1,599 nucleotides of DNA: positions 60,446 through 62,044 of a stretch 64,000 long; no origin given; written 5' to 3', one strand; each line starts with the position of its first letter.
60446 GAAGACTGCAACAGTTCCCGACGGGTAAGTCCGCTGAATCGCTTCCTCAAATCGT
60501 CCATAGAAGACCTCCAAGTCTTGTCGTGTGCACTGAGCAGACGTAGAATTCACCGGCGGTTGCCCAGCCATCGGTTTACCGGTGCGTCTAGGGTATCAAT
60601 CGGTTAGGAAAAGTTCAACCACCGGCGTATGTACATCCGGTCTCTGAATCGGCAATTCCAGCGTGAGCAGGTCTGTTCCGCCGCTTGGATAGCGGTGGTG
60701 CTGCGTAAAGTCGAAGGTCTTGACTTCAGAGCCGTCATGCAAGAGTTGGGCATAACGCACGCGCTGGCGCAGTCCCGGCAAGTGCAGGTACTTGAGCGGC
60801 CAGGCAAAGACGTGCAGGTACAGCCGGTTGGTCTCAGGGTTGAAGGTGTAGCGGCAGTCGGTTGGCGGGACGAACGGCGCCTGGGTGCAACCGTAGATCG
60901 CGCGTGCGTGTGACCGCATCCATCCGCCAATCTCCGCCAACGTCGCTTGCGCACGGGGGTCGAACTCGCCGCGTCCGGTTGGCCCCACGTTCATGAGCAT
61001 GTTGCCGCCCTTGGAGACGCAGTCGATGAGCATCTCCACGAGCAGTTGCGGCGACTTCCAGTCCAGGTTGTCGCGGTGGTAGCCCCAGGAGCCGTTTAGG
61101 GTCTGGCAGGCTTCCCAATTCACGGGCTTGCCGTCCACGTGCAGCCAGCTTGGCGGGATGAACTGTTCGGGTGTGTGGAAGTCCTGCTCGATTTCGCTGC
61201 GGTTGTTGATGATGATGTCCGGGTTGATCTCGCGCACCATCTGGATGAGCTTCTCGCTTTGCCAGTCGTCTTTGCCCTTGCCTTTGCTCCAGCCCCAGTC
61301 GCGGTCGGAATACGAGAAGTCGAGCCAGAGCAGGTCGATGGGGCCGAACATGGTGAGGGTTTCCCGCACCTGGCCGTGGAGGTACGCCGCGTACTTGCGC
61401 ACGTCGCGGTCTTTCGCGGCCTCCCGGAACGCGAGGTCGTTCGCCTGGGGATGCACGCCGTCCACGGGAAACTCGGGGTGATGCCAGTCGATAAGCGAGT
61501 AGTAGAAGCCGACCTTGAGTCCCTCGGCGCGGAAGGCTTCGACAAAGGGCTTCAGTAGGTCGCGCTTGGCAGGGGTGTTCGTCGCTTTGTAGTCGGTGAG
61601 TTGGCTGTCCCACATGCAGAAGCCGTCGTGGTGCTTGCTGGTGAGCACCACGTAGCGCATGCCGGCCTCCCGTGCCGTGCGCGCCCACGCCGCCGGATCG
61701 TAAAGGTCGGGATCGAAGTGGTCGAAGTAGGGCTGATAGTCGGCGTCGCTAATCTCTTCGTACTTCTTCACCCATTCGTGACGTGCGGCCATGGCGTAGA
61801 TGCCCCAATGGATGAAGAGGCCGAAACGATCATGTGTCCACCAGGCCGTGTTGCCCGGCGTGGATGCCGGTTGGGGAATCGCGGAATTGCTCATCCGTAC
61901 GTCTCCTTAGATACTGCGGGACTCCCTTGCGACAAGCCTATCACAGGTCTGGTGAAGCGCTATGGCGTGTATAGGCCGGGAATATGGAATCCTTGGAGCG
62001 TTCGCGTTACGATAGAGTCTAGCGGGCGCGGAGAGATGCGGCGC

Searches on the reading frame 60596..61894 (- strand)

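Call 110: search_protein_families(library=pfam, proteins=[window:60596-61894:-], max_evalue=0.00001)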
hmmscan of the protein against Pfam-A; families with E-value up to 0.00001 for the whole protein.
window:60596-61894:- (432 aa): 1 family
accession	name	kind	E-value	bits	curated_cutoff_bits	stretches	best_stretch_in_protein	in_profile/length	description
PF01120.23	Alpha_L_fucos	-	1.9e-87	294.4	25.2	1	16-329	27-343/345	Alpha-L-fucosidase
